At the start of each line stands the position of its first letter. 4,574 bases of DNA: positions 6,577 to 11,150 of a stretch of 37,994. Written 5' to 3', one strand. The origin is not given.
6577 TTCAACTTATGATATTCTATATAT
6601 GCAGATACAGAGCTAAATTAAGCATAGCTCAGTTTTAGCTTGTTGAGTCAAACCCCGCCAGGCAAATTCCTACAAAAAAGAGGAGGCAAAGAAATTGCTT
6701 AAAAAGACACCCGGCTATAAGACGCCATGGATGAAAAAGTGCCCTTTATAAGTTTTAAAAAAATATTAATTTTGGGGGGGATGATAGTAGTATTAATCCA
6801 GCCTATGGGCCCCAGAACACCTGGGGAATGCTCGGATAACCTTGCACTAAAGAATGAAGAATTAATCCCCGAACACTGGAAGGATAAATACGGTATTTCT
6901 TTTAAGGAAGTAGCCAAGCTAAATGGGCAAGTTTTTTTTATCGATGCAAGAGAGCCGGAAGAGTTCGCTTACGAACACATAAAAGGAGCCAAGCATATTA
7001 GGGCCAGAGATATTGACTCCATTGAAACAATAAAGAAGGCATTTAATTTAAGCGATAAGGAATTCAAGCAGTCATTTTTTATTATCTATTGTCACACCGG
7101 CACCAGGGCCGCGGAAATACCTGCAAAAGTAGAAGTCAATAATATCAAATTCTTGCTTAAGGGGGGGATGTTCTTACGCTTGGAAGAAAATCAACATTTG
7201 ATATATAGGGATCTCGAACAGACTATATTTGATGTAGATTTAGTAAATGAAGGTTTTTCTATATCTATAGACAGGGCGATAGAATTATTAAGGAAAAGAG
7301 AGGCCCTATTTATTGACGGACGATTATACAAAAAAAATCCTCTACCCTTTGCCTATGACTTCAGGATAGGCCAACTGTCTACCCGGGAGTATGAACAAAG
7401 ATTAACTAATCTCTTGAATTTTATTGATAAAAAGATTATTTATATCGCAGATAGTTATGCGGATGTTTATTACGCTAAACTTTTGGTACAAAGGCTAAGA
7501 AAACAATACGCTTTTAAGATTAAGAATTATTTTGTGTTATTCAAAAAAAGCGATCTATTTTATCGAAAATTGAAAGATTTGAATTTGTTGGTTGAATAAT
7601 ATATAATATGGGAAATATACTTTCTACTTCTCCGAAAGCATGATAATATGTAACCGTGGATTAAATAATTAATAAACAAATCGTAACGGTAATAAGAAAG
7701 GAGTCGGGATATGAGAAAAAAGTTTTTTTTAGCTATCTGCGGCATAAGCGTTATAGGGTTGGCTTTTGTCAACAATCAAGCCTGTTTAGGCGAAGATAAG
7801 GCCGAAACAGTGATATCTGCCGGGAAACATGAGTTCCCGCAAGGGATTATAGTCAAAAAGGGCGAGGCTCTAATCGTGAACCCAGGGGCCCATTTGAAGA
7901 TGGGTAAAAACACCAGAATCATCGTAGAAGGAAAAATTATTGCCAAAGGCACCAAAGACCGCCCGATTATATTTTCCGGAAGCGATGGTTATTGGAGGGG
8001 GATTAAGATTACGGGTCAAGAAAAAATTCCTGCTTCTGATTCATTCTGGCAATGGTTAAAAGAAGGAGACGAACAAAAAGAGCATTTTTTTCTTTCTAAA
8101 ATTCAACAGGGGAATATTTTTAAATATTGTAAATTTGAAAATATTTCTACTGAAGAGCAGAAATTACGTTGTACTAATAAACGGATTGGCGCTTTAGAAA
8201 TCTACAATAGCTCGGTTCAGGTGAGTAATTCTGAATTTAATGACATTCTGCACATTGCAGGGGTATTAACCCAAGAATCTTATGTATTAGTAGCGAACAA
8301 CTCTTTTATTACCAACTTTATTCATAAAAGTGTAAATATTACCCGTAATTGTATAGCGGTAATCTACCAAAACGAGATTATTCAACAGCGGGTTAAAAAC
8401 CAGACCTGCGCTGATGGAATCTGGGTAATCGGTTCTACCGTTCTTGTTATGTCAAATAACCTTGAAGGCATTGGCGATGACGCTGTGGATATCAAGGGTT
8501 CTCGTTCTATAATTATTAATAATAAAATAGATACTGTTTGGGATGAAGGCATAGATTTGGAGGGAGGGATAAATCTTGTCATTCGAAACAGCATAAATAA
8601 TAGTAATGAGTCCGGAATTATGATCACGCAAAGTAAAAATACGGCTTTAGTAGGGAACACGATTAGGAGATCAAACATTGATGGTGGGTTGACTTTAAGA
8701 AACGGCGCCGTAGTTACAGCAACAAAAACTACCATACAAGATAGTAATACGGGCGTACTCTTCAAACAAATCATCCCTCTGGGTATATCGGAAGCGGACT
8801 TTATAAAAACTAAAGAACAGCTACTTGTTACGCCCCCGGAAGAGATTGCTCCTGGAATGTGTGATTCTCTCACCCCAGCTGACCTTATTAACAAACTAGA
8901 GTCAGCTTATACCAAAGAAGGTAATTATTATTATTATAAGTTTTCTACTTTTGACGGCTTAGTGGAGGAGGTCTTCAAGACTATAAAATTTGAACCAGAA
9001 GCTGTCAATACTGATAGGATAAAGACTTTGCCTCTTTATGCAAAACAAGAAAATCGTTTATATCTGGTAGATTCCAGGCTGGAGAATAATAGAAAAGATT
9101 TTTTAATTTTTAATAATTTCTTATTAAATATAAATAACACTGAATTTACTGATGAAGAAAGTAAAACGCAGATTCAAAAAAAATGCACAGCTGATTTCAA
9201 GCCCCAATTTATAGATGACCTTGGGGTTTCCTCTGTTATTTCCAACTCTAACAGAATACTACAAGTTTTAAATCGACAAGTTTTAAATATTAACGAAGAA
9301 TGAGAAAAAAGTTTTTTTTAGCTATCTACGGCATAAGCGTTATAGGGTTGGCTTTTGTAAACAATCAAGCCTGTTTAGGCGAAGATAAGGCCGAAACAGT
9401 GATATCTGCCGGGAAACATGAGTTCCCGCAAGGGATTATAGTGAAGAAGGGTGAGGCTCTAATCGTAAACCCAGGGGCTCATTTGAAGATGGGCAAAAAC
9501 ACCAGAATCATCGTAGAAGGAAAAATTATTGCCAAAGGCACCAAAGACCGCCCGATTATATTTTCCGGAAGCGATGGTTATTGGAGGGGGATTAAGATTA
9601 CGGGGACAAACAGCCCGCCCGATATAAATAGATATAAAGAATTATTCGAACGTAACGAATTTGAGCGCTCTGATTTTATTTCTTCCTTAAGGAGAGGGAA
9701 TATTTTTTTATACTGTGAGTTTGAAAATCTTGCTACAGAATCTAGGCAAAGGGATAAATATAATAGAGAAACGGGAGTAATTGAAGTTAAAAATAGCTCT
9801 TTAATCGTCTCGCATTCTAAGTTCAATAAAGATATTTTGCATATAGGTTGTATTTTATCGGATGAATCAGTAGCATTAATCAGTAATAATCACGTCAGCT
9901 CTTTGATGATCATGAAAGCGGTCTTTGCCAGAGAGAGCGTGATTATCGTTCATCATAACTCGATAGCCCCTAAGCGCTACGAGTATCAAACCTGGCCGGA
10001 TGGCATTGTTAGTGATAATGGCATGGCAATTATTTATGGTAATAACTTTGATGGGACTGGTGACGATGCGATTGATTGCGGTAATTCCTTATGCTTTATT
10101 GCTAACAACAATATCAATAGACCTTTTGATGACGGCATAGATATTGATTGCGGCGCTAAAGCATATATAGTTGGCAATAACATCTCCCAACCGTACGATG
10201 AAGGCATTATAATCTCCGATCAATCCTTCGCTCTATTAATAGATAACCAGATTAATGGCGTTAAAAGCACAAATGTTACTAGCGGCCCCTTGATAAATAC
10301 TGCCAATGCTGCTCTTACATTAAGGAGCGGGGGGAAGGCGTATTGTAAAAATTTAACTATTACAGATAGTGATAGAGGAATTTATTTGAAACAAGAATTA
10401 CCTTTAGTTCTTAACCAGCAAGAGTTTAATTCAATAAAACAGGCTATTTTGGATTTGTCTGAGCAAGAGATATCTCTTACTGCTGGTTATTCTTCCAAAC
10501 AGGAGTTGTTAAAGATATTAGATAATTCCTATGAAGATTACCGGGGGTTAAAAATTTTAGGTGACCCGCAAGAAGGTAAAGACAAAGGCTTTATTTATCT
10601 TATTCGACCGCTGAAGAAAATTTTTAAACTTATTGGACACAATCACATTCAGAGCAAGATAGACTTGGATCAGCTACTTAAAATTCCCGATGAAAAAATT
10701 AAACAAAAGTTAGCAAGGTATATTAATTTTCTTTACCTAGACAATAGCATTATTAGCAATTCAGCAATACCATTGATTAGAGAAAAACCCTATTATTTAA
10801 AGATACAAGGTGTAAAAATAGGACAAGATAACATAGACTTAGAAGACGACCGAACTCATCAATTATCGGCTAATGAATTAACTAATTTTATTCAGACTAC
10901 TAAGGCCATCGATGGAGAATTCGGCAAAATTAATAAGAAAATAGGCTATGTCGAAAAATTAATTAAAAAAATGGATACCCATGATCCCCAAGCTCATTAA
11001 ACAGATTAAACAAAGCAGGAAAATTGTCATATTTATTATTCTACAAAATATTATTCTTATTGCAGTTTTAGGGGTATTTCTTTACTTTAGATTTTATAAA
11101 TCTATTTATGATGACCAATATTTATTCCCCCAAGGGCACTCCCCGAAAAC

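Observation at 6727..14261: Uncharacterised operon-like module: two anchored tandem-rhodanese proteins bracketing two secreted beta-helix paralogues, plus a small TM protein and a barrel-less PEP-family dikinase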

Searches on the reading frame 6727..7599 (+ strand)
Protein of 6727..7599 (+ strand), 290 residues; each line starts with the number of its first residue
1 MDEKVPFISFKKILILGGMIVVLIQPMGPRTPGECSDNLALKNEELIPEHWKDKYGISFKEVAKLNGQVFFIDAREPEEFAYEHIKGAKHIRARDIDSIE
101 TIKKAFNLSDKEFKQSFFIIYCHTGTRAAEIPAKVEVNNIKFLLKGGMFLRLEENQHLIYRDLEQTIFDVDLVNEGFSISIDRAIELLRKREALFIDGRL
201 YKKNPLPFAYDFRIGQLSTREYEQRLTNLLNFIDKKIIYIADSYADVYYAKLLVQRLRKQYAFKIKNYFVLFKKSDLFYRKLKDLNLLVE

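Call 3: search_protein_families(library=pfam, proteins=[window:6727-7599:+], max_evalue=0.1)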
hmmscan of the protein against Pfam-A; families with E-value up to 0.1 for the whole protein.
window:6727-7599:+ (290 aa): 1 family
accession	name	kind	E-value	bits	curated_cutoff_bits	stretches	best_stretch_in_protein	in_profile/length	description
PF00581.25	Rhodanese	-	1.5e-11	45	22.2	1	66-148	9-96/102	Rhodanese-like domain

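Call 4: search_protein_families(library=ncbifam, proteins=[window:6727-7599:+], max_evalue=0.1)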
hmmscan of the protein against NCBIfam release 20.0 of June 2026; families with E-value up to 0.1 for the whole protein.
window:6727-7599:+ (290 aa): 8 families
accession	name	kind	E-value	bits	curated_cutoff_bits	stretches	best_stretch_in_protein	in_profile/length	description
NF045521.1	rhoda_near_glyco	subfamily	2.6e-09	37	145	1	57-163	20-120/144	rhodanese homology domain-containing protein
NF005902.0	PRK07878.1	equivalog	5.1e-06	25.6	647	1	60-136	295-364/392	adenylyltransferase/sulfurtransferase MoeZ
NF007627.0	PRK10287.1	equivalog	0.00088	19.5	102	1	69-127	21-72/104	thiosulfate sulfurtransferase PspE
NF005646.0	PRK07411.1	equivalog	0.0021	17.2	633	1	67-133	298-360/390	molybdopterin-synthase adenylyltransferase MoeB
TIGR02981.1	phageshock_pspE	exception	0.0072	16.6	126.3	1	69-126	19-69/101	thiosulfate sulfurtransferase PspE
NF001195.0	PRK00162.1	equivalog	0.01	16.1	102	1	66-119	18-63/108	thiosulfate sulfurtransferase GlpE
NF008750.0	PRK11784.1-2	equivalog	0.02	14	241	1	66-92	13-39/346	tRNA 2-selenouridine(34) synthase MnmH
NF006444.0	PRK08762.1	equivalog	0.02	13.5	449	1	57-134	17-88/387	molybdopterin-synthase adenylyltransferase MoeB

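Call 90: search_protein_families(library=padloc, proteins=[window:6727-7599:+], max_evalue=0.01)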
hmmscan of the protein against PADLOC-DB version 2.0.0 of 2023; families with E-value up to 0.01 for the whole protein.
window:6727-7599:+ (290 aa): 0 families

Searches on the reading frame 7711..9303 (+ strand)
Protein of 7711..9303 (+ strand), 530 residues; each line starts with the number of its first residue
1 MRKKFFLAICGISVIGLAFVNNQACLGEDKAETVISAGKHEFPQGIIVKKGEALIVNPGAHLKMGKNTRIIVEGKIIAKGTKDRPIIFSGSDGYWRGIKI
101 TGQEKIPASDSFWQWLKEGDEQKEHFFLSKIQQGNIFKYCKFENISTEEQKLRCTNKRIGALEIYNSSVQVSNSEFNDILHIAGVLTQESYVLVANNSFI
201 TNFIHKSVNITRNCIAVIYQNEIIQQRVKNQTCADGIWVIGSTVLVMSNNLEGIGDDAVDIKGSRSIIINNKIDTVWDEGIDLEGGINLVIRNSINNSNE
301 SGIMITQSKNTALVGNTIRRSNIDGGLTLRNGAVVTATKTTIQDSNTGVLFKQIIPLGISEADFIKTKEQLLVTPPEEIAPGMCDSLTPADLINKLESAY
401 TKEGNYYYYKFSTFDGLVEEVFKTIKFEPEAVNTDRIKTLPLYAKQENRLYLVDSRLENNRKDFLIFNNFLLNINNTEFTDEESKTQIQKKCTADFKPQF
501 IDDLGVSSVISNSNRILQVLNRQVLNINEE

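Call 3: search_protein_families(library=pfam, proteins=[window:7711-9303:+], max_evalue=0.1)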
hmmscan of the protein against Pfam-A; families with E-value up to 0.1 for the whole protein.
window:7711-9303:+ (530 aa): 2 families
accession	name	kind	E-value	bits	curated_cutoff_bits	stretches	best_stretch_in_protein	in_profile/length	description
PF13229.12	Beta_helix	-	2e-11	44.2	25.9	2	231-349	21-142/158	Right handed beta helix region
PF05048.19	NosD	-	3.2e-05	23.9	23.6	1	228-353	32-158/212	Periplasmic copper-binding protein (NosD)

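Call 4: search_protein_families(library=ncbifam, proteins=[window:7711-9303:+], max_evalue=0.1)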
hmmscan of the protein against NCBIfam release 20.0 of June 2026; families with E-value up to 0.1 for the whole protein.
window:7711-9303:+ (530 aa): 0 families

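Call 51: search_solved_structures(query=window:7711-9303:+, max_evalue=1)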
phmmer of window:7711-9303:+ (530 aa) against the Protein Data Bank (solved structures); distinct sequences matched with E-value up to 1: 0.

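Call 90: search_protein_families(library=padloc, proteins=[window:7711-9303:+], max_evalue=0.01)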
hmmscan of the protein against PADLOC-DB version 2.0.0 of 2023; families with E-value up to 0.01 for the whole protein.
window:7711-9303:+ (530 aa): 0 families

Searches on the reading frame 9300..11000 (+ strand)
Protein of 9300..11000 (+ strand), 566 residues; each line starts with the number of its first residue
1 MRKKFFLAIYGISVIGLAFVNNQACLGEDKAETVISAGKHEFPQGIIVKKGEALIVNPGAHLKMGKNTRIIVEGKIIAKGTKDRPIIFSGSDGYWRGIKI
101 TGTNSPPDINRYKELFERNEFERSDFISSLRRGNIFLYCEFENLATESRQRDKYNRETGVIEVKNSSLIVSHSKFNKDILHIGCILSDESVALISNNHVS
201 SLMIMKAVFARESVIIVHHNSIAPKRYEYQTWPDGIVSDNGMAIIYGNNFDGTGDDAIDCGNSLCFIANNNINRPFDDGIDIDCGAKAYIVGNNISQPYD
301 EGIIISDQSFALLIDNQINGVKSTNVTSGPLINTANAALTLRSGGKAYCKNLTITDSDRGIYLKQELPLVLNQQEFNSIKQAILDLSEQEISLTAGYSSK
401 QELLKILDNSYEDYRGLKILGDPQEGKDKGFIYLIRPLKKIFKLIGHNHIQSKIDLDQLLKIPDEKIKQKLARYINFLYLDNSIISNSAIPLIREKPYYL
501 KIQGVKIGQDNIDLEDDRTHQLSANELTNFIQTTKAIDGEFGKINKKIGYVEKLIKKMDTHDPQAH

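Call 3: search_protein_families(library=pfam, proteins=[window:9300-11000:+], max_evalue=0.1)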
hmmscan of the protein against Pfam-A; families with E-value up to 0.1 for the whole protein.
window:9300-11000:+ (566 aa): 1 family
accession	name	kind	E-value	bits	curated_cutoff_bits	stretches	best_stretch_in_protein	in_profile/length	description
PF13229.12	Beta_helix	-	6.6e-09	36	25.9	1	161-317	3-157/158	Right handed beta helix region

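Call 4: search_protein_families(library=ncbifam, proteins=[window:9300-11000:+], max_evalue=0.1)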
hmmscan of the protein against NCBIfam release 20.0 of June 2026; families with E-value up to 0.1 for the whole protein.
window:9300-11000:+ (566 aa): 0 families

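Call 90: search_protein_families(library=padloc, proteins=[window:9300-11000:+], max_evalue=0.01)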
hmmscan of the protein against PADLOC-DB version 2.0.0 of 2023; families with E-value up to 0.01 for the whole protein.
window:9300-11000:+ (566 aa): 0 families
